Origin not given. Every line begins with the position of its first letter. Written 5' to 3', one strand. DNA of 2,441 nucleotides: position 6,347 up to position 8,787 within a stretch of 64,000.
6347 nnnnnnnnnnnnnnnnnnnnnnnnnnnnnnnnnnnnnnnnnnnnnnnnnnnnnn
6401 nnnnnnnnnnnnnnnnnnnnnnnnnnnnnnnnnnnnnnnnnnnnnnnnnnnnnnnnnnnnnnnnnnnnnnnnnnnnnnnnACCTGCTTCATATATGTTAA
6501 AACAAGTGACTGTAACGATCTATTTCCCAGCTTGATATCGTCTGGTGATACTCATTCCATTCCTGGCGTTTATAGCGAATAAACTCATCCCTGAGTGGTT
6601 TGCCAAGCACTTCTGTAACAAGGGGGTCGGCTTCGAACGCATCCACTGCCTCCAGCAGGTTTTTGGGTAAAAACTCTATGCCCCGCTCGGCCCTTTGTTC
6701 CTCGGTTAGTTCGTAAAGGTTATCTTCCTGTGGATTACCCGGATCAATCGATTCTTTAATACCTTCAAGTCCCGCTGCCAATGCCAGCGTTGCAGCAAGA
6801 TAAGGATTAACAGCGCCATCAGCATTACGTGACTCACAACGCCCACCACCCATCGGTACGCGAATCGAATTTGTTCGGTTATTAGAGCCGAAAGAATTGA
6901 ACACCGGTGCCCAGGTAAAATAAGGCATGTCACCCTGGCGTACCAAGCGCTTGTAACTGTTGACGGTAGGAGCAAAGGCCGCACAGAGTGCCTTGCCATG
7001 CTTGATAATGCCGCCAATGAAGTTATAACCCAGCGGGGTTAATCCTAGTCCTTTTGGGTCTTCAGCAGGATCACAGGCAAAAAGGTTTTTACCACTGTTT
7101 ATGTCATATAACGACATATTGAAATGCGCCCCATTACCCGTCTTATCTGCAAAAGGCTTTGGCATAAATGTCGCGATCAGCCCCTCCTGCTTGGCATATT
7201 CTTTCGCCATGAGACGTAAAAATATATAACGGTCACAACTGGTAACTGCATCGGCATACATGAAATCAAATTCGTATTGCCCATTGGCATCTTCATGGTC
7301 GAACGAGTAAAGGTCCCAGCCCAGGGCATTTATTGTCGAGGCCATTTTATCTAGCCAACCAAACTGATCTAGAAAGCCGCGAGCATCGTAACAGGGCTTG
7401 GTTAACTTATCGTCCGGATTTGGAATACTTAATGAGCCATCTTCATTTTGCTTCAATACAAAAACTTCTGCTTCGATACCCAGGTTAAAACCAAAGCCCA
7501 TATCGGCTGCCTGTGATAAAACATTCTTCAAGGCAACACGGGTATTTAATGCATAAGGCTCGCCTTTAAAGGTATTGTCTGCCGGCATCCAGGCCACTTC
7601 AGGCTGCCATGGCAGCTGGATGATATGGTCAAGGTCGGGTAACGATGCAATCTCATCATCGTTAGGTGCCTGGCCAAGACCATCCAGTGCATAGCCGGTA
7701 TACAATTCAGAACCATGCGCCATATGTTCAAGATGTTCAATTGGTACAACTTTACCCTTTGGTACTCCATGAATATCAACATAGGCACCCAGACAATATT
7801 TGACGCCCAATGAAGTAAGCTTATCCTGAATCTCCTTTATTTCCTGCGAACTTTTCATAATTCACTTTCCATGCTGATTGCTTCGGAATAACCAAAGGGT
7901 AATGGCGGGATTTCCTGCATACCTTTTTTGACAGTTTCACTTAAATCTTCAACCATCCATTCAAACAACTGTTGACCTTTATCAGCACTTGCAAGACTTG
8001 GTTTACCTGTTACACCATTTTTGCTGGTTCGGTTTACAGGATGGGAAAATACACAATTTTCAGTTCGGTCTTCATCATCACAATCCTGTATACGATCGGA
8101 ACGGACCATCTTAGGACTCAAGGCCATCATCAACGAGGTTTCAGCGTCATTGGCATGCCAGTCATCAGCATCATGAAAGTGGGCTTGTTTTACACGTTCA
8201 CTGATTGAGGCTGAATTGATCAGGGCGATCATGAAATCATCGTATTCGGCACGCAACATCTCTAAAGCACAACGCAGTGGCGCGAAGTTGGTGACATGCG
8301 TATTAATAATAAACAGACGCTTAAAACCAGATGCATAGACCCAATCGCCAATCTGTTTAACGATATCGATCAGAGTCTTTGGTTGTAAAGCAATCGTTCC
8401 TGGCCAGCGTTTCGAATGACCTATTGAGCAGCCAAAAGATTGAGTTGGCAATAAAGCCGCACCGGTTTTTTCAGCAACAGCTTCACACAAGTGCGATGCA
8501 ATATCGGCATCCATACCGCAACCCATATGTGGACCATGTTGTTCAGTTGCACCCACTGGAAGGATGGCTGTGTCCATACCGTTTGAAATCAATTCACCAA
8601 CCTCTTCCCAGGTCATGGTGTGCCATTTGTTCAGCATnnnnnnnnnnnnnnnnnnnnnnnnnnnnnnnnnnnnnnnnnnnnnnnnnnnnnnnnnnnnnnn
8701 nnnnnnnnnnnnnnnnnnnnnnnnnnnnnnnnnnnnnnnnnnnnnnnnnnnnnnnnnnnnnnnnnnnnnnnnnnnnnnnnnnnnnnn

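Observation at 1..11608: Ten-gene sigma54-type operon embeds the guanidine carboxylase pathway behind extra genes not part of the described pathway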

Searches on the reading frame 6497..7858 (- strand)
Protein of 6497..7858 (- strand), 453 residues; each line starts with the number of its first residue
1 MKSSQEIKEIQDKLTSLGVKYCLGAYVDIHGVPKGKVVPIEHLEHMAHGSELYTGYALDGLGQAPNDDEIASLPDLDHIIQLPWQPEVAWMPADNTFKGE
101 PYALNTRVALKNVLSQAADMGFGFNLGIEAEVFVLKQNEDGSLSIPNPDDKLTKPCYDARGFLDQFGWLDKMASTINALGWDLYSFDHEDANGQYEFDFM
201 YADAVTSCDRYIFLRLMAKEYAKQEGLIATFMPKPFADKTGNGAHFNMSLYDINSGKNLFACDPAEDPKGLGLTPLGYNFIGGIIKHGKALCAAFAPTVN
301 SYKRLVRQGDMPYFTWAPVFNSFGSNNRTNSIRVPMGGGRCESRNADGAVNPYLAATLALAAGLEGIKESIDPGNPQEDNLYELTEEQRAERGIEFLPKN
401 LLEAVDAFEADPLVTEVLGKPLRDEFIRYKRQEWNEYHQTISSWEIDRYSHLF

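Call 5: search_protein_families(library=pfam, proteins=[window:6497-7858:-])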
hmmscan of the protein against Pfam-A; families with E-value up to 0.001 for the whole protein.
window:6497-7858:- (453 aa): 1 family
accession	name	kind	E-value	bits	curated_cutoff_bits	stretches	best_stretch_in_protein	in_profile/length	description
PF00120.29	Gln-synt_C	-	5e-89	299.2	24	1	105-449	3-344/344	Glutamine synthetase, catalytic domain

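Call 20: search_solved_structures(query=window:6497-7858:-, max_evalue=1e-10, show_alignments=1)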
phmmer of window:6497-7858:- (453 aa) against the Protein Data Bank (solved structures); distinct sequences matched with E-value up to 1e-10: 37.
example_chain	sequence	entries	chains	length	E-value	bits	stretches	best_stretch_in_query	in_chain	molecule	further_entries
9qur_A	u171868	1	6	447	2.7e-120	405.4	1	6-451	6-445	Glutamate--methylamine ligase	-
7cql_A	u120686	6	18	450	3.6e-99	335.8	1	16-445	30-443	Type III glutamate--ammonia ligase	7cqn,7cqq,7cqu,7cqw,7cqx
7tdv_A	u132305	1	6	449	3.6e-69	236.9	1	15-450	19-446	Glutamine synthetase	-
7tf6_A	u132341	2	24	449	4.5e-69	236.6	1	17-450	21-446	Glutamine synthetase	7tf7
9y4a_A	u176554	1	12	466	5.2e-69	236.4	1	17-450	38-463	Glutamine synthetase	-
8oow_A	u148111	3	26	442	2.2e-68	234.3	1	18-451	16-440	Glutamine synthetase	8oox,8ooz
8s59_O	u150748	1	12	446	8.6e-68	232.4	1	9-451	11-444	Glutamine synthetase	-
8tfb_A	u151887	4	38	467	1e-67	232.1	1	9-451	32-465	Glutamine synthetase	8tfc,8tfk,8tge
8ufj_A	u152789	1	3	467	2e-67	231.1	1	9-451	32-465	Glutamine synthetase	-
4s0r_A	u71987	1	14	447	9.1e-67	229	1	10-450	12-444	Glutamine synthetase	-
4lnf_A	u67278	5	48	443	9.6e-67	228.9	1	10-450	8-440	Glutamine synthetase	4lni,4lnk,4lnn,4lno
7tfc_A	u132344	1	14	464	1e-66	228.8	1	10-450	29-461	Glutamine synthetase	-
7tdp_A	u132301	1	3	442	4.7e-65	223.3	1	19-452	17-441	Glutamine synthetase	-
7tfa_B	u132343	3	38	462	5.5e-65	223.1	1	19-452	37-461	Glutamine synthetase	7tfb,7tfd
7ten_A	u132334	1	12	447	6.3e-63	216.3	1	18-452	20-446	Glutamine synthetase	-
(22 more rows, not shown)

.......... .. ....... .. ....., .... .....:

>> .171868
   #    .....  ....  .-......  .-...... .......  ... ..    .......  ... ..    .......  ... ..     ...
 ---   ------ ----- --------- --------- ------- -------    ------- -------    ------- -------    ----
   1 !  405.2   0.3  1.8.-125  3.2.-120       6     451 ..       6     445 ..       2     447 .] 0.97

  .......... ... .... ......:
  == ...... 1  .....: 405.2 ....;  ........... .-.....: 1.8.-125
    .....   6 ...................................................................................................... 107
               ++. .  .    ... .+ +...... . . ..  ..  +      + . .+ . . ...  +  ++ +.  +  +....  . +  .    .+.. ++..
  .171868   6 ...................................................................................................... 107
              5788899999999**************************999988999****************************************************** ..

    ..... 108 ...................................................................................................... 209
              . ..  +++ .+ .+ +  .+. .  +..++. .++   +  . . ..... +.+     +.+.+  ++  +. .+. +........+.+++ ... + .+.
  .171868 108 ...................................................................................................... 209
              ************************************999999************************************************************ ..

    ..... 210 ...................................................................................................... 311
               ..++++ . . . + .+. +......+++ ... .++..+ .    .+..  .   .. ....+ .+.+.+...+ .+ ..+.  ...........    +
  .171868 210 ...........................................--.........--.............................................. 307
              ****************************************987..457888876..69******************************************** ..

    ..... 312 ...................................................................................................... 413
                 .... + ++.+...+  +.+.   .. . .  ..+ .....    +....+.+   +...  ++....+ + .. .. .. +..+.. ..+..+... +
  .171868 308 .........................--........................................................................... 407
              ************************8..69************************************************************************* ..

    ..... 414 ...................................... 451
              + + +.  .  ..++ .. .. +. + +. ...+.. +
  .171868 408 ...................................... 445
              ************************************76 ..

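Call 38: search_solved_structures(query=window:6497-7858:-, max_evalue=1e-90, show_alignments=2)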
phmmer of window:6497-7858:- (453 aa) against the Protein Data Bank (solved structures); distinct sequences matched with E-value up to 1e-90: 2.
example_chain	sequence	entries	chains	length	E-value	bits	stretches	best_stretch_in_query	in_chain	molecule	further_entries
9qur_A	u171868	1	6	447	2.7e-120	405.4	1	6-451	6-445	Glutamate--methylamine ligase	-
7cql_A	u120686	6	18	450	3.6e-99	335.8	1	16-445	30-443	Type III glutamate--ammonia ligase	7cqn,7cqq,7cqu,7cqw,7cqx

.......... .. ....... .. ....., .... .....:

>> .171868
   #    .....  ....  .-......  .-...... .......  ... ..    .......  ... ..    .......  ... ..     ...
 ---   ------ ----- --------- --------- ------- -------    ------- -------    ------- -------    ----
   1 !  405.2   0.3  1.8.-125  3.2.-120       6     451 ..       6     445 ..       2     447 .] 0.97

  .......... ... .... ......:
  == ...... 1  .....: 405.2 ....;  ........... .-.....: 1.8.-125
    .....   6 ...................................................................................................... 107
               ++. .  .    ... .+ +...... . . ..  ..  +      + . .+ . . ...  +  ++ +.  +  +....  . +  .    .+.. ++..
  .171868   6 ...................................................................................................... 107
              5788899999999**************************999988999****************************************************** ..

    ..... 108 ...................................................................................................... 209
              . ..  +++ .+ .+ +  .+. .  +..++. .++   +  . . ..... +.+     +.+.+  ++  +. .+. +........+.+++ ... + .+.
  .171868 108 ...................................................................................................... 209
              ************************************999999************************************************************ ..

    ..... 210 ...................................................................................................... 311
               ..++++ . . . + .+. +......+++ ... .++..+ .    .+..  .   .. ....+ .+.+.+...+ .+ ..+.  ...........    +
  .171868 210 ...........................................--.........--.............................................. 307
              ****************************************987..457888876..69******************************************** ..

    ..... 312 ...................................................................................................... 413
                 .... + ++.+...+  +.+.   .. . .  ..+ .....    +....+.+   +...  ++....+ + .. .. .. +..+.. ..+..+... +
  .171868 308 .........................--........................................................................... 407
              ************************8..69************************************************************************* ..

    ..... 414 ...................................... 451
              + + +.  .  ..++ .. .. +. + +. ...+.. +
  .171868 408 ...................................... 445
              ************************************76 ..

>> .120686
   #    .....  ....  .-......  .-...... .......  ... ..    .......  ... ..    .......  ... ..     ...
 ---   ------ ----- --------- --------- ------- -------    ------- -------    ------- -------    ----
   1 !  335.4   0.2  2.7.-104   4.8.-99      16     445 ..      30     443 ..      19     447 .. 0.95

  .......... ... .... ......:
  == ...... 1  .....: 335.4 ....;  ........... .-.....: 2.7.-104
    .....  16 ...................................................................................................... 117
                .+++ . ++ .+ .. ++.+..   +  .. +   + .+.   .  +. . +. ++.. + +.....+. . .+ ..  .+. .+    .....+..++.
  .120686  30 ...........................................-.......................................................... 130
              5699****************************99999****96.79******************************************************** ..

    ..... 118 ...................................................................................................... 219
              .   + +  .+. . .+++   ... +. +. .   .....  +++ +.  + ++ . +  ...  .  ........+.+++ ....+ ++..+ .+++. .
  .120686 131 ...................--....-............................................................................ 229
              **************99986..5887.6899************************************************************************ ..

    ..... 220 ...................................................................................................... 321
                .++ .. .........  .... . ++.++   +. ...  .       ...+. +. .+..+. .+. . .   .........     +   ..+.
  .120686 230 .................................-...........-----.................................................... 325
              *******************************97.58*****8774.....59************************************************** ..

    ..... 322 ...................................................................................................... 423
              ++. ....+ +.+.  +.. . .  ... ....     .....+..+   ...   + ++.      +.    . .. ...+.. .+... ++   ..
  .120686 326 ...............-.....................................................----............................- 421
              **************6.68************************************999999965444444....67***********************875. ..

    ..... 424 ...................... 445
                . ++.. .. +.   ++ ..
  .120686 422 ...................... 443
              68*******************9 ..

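Call 42: search_protein_families(library=ncbifam, proteins=[window:6497-7858:-], max_evalue=0.00001)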
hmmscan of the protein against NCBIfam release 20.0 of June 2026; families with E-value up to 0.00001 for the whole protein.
window:6497-7858:- (453 aa): 5 families
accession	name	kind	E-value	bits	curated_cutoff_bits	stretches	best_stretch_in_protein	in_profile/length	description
TIGR03105.1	gln_synth_III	equivalog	1.3e-194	646.7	469.6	1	13-450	4-434/435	type III glutamate--ammonia ligase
TIGR00653.1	GlnA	equivalog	6.8e-87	292.1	429.15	2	170-449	188-460/462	type I glutamate--ammonia ligase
NF045547.1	GGputSyn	equivalog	2.2e-75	254.1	650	1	9-445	4-438/438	gamma-glutamylputrescine synthetase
NF007006.0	PRK09469.1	equivalog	9.6e-39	133.2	845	1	171-449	195-466/469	glutamate--ammonia ligase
NF041605.1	gln_syn_GlnII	equivalog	1.2e-06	27.9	500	0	98-256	80-238/333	glutamine synthetase GlnII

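Call 56: list_cluster_members(proteins=[window:6497-7858:-, window:873-4496:-, window:11763-13685:+, window:6001-6480:-])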
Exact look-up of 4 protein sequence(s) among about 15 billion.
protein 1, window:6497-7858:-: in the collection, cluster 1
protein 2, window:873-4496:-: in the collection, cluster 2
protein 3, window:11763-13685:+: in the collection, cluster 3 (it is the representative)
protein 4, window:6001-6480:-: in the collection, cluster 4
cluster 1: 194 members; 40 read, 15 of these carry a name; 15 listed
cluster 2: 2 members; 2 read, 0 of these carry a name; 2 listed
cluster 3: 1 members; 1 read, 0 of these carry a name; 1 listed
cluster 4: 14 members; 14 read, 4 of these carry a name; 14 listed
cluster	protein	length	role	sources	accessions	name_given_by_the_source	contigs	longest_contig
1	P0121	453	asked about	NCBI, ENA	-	-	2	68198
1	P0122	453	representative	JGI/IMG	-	glutamine synthetase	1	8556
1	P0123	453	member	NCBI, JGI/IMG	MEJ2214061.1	MAG: type III glutamate--ammonia ligase [Gammaproteobacteria bacterium] | glutamine synthetase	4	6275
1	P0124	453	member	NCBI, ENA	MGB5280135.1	MAG: type III glutamate--ammonia ligase [Arenicellales bacterium]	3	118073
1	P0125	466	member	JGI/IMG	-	glutamine synthetase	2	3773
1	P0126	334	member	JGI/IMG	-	glutamine synthetase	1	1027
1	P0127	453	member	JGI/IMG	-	glutamine synthetase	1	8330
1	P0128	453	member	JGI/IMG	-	glutamine synthetase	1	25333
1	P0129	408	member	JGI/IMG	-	glutamine synthetase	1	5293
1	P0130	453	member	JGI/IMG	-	glutamine synthetase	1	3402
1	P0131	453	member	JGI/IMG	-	glutamine synthetase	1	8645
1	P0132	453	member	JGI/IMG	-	glutamine synthetase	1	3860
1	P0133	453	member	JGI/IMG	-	glutamine synthetase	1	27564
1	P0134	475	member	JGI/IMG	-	glutamine synthetase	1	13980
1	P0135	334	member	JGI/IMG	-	glutamine synthetase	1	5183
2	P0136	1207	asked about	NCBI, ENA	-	-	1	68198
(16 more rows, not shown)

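Call 58: find_encoding_contigs(protein=P0136, flank=6000, max_places=2)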
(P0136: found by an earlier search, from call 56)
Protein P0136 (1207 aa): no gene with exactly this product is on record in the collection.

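Call 59: find_encoding_contigs(protein=window:6497-7858:-, flank=10000, max_places=3)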
Protein window:6497-7858:- (453 aa): 1 contig read that carries it; 1 place shown.
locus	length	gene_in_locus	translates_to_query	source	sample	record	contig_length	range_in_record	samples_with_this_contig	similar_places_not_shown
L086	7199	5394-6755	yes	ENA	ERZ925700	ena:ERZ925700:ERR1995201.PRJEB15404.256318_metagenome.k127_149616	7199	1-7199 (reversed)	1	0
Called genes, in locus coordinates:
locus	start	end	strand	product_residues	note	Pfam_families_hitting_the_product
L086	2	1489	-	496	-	?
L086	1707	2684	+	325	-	PF13379:NMT1_2, PF09084:NMT1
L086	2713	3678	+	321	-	PF00528:BPD_transp_1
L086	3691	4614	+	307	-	PF02463:SMC_N (faint), PF00005:ABC_tran, PF13304:AAA_21 (faint)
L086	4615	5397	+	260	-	PF02633:Creatininase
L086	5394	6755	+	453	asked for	PF00120:Gln-synt_C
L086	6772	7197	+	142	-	?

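Call 67: search_protein_representatives(protein=window:6497-7858:-)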
Query: 453 residues. Proteins with E-value up to 0.001 (for the whole library): 10984; up to 1e-10: 5224; up to 1e-30: 883. The best 150 are listed.
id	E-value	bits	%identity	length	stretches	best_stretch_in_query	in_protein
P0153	4.0e-194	662.1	62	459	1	6-453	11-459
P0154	6.5e-180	615.2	33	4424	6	106-424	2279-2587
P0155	6.2e-145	499.9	48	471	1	7-453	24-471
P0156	1.8e-130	452.2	47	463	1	6-453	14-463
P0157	5.7e-121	420.9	46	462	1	9-452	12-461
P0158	5.0e-116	404.6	43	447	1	6-453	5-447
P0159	4.4e-115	401.5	52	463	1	5-352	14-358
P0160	3.8e-109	381.9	42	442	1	6-449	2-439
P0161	3.4e-105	368.9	41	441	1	9-451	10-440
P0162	3.9e-105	368.7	54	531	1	91-420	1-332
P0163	1.2e-102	360.6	42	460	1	8-449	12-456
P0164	3.7e-102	358.9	41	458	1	6-453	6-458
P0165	2.5e-97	343.0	69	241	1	3-211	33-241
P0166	6.1e-96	338.4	40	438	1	19-449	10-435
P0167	2.7e-93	329.7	46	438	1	7-353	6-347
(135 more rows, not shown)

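Call 70: find_encoding_contigs(protein=P0157, flank=8000, max_places=3)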
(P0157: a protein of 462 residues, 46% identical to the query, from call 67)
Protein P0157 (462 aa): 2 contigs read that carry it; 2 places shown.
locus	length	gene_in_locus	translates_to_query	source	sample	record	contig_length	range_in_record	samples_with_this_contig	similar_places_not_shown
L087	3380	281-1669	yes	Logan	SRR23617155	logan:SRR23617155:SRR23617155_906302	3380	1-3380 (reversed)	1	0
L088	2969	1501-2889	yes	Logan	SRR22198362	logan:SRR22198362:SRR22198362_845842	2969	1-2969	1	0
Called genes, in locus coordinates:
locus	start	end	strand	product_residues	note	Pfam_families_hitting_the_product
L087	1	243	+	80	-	?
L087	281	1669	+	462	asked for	PF00120:Gln-synt_C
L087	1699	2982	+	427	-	PF06545:AllG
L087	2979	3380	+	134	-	?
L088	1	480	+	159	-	?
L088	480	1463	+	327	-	-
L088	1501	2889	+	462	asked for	PF00120:Gln-synt_C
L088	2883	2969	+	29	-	?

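Call 71: find_encoding_contigs(protein=P0163, flank=8000, max_places=3)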
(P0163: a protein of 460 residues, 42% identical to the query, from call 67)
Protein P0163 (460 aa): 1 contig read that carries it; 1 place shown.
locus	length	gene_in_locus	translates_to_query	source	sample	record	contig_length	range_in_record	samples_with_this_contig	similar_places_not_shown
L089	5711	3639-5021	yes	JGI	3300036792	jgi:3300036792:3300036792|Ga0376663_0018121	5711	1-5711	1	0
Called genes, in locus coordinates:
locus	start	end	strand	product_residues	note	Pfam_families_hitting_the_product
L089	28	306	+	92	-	PF21313:EthR_C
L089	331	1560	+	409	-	PF00817:IMS, PF11798:IMS_HHH, PF10391:DNA_pol_lambd_f (weak), PF21999:IMS_HHH_1, PF11799:IMS_C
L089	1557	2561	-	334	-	PF14716:HHH_8, PF02811:PHP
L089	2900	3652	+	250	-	PF02633:Creatininase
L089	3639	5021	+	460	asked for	PF00120:Gln-synt_C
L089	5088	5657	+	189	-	PF00440:TetR_N (weak), PF17940:TetR_C_31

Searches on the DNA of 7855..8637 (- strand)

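Call 43: search_rna_families(sources=[L007, L013, L016, L030, L052, L058, L028], threshold=gathering)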
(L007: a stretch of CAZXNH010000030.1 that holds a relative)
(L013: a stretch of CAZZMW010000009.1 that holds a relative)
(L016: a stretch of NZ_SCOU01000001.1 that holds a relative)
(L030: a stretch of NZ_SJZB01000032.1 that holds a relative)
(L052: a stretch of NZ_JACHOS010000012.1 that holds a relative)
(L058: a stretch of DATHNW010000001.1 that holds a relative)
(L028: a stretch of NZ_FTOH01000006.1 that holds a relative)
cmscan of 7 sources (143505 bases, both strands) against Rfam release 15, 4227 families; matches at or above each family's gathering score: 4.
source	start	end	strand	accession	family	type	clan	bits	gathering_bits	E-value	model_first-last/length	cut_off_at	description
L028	6437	6568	-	RF00442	Guanidine-I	Cis-reg; riboswitch;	-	77.3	63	1.1e-11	1-107/107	no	Guanidine-I riboswitch aptamer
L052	6474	6583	+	RF00442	Guanidine-I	Cis-reg; riboswitch;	-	76.2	63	2e-11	1-107/107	no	Guanidine-I riboswitch aptamer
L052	12525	12574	+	RF01068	Guanidine-II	Cis-reg; riboswitch;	-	41.4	32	0.00017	1-48/48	no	Guanidine-II riboswitch aptamer (mini-ykkC)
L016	14776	14822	+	RF01068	Guanidine-II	Cis-reg; riboswitch;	-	32.4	32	0.026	1-48/48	no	Guanidine-II riboswitch aptamer (mini-ykkC)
